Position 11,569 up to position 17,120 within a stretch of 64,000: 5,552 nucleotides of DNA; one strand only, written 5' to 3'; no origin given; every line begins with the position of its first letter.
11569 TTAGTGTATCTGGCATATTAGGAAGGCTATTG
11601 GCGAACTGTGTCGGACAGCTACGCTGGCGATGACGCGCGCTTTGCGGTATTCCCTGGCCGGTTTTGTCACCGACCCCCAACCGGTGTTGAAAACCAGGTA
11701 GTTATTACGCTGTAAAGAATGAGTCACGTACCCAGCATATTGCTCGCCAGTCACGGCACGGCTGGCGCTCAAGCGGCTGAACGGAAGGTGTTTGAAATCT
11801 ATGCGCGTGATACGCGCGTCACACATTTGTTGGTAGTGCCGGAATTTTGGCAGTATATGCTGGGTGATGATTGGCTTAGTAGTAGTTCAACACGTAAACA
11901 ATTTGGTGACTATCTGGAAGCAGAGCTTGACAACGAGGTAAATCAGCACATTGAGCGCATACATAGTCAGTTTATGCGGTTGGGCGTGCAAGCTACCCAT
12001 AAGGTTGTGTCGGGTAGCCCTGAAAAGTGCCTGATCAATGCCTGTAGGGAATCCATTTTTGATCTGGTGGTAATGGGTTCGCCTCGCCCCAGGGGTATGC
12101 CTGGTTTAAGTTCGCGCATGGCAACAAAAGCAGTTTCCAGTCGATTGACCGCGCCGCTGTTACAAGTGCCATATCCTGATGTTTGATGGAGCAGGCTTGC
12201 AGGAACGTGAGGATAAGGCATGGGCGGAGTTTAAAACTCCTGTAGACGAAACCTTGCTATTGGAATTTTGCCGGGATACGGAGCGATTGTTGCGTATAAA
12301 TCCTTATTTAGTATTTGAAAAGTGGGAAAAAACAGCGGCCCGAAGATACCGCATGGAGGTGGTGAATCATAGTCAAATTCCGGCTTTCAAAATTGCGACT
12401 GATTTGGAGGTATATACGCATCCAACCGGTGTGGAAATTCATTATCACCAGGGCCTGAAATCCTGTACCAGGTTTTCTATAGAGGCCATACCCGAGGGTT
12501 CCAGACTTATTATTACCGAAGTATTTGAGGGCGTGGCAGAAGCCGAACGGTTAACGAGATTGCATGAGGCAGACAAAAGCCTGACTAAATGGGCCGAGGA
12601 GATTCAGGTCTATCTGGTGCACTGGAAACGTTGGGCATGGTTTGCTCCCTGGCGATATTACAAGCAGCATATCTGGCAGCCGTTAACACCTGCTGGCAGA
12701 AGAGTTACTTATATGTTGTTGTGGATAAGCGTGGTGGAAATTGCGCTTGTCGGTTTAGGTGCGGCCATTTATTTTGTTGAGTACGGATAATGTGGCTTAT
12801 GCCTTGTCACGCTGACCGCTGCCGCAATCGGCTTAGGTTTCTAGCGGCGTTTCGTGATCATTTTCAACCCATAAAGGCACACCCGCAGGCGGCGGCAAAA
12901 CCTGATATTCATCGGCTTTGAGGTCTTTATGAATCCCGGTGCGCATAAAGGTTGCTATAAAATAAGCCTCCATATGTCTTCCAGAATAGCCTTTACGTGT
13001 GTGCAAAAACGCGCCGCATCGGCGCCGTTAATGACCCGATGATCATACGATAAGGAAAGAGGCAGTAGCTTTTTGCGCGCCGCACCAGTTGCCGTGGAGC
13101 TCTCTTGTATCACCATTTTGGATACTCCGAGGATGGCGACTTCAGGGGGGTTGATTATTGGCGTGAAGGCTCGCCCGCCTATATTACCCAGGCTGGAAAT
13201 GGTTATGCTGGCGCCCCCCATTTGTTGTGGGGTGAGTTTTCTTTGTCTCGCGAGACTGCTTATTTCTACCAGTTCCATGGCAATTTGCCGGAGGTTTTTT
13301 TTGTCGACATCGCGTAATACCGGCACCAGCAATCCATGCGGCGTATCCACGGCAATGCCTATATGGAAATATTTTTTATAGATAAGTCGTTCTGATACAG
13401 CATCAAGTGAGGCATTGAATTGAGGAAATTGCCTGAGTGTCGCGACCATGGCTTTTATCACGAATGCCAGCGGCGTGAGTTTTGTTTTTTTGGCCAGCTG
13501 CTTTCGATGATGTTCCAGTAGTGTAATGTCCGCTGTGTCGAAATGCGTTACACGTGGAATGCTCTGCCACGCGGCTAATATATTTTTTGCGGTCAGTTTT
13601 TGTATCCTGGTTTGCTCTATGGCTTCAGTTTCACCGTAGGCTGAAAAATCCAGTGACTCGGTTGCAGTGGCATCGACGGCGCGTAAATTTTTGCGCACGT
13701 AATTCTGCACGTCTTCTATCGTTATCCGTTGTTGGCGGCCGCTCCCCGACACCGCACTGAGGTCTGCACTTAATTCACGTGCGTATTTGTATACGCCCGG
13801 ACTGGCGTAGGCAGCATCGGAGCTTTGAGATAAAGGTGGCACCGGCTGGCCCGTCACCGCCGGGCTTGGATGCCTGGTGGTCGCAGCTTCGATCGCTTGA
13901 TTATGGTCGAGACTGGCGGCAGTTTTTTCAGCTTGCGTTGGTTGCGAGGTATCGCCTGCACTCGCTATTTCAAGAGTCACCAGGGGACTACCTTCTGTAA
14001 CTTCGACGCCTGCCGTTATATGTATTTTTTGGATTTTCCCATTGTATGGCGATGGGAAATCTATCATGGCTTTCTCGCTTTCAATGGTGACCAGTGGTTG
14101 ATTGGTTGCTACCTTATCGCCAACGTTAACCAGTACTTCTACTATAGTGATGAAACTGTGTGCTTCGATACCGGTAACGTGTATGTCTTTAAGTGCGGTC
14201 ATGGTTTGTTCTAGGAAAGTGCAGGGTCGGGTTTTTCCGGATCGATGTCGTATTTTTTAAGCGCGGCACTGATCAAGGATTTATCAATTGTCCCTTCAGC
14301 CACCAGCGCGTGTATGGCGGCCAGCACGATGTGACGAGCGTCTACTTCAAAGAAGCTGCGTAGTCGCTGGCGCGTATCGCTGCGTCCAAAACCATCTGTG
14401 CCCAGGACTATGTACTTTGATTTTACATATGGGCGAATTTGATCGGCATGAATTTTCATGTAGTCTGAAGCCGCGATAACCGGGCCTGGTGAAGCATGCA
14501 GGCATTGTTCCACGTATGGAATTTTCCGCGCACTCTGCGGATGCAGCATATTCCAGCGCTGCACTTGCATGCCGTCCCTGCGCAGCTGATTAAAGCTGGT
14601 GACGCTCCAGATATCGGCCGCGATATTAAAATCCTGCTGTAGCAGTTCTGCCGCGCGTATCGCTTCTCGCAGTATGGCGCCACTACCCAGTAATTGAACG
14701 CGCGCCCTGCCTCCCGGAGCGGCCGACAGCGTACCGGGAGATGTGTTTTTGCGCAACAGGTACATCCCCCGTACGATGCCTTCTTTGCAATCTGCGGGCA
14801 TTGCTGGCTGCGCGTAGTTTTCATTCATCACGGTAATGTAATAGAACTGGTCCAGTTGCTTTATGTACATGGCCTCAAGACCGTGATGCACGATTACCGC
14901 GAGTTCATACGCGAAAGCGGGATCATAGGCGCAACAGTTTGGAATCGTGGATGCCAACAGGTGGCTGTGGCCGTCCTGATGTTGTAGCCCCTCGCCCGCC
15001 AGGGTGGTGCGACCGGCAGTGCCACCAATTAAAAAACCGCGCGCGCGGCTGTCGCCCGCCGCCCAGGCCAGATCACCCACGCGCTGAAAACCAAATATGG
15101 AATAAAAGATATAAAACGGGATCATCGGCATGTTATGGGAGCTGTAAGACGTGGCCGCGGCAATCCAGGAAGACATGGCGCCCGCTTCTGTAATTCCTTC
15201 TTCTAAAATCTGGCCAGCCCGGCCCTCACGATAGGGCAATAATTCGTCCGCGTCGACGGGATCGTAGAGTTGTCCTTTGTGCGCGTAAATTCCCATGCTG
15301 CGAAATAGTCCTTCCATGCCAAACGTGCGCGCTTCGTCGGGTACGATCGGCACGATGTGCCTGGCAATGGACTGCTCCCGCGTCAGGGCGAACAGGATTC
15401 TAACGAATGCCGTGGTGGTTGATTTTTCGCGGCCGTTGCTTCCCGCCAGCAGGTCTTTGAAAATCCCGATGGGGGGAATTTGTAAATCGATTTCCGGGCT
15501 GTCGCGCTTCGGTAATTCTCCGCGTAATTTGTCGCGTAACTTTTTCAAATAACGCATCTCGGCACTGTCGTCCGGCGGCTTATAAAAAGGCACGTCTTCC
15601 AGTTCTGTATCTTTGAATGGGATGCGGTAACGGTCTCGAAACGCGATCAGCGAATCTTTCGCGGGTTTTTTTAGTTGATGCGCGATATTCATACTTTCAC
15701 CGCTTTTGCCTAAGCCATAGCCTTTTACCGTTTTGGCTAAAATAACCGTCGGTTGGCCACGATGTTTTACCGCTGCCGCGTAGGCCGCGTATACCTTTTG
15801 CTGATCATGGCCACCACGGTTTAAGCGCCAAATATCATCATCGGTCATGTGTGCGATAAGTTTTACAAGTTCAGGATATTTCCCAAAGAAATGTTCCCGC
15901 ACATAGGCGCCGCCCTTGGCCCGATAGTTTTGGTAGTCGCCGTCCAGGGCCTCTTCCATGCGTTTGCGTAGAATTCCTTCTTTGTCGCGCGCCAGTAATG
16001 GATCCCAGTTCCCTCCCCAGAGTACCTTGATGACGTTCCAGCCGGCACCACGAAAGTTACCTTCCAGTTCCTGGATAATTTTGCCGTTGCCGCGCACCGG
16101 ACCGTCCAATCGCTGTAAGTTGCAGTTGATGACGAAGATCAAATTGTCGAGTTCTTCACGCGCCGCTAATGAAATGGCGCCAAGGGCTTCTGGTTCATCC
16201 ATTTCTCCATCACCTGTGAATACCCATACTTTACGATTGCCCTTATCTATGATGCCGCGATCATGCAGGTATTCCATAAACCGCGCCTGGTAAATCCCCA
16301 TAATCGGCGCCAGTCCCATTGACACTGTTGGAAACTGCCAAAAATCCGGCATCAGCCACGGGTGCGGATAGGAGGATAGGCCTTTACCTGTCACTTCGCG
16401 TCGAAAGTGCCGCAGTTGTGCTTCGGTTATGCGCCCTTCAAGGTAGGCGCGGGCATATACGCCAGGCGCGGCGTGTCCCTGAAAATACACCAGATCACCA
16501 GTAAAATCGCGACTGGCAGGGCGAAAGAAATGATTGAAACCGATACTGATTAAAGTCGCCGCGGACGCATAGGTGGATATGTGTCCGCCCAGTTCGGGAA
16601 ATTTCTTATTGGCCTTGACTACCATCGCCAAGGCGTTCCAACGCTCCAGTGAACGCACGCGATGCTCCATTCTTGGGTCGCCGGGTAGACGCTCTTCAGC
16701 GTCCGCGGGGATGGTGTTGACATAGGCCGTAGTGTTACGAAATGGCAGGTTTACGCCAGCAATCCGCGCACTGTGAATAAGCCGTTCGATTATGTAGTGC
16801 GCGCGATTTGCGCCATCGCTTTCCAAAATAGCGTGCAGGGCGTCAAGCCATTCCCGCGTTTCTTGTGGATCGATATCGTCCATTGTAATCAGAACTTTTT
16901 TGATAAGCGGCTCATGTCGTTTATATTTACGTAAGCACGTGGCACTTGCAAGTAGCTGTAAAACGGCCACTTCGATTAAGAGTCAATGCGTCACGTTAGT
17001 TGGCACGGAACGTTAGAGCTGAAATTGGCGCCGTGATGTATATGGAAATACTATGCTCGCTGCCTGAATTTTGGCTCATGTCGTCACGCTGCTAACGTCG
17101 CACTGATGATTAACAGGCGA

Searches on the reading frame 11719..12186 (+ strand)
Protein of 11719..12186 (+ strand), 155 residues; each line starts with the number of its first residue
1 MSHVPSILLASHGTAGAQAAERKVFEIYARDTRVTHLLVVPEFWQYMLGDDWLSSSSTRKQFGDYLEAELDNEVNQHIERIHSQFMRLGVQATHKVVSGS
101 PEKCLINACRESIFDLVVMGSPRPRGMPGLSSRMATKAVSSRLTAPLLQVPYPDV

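Call 64: search_protein_families(library=pfam, proteins=[window:11719-12186:+], max_evalue=0.00001)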
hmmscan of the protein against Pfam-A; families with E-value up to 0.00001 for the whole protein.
window:11719-12186:+ (155 aa): 1 family
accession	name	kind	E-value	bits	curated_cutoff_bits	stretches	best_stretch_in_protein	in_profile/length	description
PF00582.32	Usp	-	8.9e-06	26.7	24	0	7-148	5-138/141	Universal stress protein family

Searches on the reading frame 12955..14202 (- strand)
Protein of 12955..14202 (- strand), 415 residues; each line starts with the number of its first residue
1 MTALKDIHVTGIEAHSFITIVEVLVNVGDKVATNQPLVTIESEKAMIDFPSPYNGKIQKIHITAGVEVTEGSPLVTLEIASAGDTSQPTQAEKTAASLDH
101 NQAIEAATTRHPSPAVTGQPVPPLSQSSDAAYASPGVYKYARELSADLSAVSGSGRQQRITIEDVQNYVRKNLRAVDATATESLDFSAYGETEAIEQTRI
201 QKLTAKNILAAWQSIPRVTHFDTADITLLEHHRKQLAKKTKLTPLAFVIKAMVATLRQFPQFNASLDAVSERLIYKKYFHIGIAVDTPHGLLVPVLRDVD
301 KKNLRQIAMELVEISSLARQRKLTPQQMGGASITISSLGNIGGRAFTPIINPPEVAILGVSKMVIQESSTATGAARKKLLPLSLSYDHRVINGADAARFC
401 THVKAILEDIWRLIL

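Call 24: search_protein_families(library=ncbifam, proteins=[window:12955-14202:-], max_evalue=1e-10)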
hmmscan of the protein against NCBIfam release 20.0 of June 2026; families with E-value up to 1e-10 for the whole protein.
window:12955-14202:- (415 aa): 9 families
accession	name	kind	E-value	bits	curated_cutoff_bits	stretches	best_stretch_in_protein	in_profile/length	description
TIGR01348.1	PDHac_trf_long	equivalog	5.7e-131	437.9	552.1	1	3-415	154-587/587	dihydrolipoyllysine-residue acetyltransferase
NF008814.0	PRK11854.1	equivalog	1.4e-122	410.3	722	1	3-415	206-637/637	pyruvate dehydrogenase complex dihydrolipoyllysine-residue acetyltransferase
NF004309.0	PRK05704.1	equivalog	1.5e-67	228.7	449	1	18-415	17-406/408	2-oxoglutarate dehydrogenase complex dihydrolipoyllysine-residue succinyltransferase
TIGR01347.1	sucB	equivalog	9.8e-65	219.3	378.65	1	19-415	16-402/404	dihydrolipoyllysine-residue succinyltransferase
TIGR01349.1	PDHac_trf_mito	equivalog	5e-58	197.3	445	1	19-415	15-437/437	pyruvate dehydrogenase complex dihydrolipoamide acetyltransferase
TIGR02927.1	SucB_Actino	equivalog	1.6e-55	189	423.45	1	19-409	142-570/579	2-oxoglutarate dehydrogenase, E2 component, dihydrolipoamide succinyltransferase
NF008815.0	PRK11857.1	equivalog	2.6e-48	165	378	1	132-409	5-301/308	dihydrolipoamide acetyltransferase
NF011416.0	PRK14843.1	equivalog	2.5e-37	128.6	429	1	187-410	113-342/347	dihydrolipoamide acetyltransferase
NF008907.0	PRK12270.1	equivalog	7.2e-18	63.8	878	1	119-408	96-362/1241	multifunctional oxoglutarate decarboxylase/oxoglutarate dehydrogenase thiamine pyrophosphate-binding subunit/dihydrolipoyllysine-residue suc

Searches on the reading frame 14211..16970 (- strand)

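Call 24: search_protein_families(library=ncbifam, proteins=[window:14211-16970:-], max_evalue=1e-10)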
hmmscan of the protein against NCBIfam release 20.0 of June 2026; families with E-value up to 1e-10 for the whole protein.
window:14211-16970:- (919 aa): 5 families
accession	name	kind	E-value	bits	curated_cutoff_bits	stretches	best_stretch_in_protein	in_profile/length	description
TIGR00759.1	aceE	equivalog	0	1426.5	859.9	1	30-917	3-883/885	pyruvate dehydrogenase (acetyl-transferring), homodimeric type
TIGR03186.1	AKGDH_not_PDH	exception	0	1299.7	1408.3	1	30-908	3-877/889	alpha-ketoglutarate dehydrogenase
NF004559.0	PRK05899.2-5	equivalog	2e-25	89.1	488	1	129-316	39-218/627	transketolase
NF004556.0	PRK05899.2-2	equivalog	6.5e-12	44.5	575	0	243-324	145-223/639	transketolase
TIGR00232.1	tktlase_bact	equivalog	1.7e-11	43.2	682.25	0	159-317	55-212/654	transketolase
